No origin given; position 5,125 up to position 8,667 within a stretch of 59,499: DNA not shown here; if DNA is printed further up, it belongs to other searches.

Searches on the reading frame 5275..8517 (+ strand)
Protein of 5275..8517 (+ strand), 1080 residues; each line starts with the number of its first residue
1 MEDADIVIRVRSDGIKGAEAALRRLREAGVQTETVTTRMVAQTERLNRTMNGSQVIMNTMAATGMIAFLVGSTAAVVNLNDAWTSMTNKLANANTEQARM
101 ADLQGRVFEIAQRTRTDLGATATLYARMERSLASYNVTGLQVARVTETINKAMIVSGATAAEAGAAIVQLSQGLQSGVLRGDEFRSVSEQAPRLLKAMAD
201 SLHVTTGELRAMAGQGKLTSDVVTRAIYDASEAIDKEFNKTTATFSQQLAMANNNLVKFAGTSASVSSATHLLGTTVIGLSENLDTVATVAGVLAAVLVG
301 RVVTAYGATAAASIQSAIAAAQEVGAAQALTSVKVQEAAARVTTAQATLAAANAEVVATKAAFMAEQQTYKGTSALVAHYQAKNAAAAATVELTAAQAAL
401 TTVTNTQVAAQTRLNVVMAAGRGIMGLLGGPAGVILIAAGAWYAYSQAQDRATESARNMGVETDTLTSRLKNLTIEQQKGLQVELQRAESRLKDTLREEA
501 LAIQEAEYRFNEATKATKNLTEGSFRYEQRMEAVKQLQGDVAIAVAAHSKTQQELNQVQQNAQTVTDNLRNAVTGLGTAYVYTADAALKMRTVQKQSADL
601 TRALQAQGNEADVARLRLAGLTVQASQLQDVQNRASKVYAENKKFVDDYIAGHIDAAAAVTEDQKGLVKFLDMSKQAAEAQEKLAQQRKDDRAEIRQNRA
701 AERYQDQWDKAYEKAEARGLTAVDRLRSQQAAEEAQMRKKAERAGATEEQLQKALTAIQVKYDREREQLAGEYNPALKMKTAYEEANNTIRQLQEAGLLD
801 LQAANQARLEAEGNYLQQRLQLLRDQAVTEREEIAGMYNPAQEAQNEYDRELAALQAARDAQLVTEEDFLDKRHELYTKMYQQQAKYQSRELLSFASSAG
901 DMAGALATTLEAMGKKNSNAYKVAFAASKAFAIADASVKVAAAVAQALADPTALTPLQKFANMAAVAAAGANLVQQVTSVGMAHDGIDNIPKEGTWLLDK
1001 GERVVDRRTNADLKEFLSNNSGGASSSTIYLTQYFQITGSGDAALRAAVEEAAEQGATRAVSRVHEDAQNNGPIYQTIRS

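Call 13: search_protein_families(library=phrogs, proteins=[window:5275-8517:+], max_evalue=0.001)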
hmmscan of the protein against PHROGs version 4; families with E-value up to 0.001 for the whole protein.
window:5275-8517:+ (1080 aa): 24 families
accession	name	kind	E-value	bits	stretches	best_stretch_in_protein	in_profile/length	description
phrog_339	-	tail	7.1e-169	565.3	1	5-1079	8-1120/1123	tail length tape measure protein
phrog_3519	-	tail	1.2e-130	438.9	1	3-633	7-638/959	tail length tape measure protein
phrog_1107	-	tail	1.7e-115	388.3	1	25-979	142-1119/1252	tail length tape measure protein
phrog_1506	-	tail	2.4e-81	275.3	2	56-702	59-648/1269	tail length tape measure protein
phrog_3336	-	tail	3.9e-77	261.8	1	44-1014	55-986/1051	tail length tape measure protein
phrog_2335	-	tail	1.3e-52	180.1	1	18-855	445-1288/1536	tail length tape measure protein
phrog_17300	-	tail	5.6e-50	171.6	1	19-372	20-375/900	tail length tape measure protein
phrog_12706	-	tail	6.6e-46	158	1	24-560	167-677/1244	tail length tape measure protein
phrog_1068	-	tail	1.5e-41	143.9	1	21-430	51-409/706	tail length tape measure protein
phrog_8010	-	tail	7.9e-39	134.3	1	49-860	252-1023/1543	tail length tape measure protein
phrog_7740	-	tail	2.8e-38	132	1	1-511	5-484/2151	tail length tape measure protein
phrog_32885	-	tail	9.6e-36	124.1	1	71-298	51-277/948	tail length tape measure protein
phrog_13674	-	tail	2.1e-32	113.6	1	529-1027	218-717/764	tail length tape measure protein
phrog_16297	-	tail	1.4e-31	110.6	1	42-323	57-334/777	tail length tape measure protein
phrog_16889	-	tail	1.5e-31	110.8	1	48-368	52-373/470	tail length tape measure protein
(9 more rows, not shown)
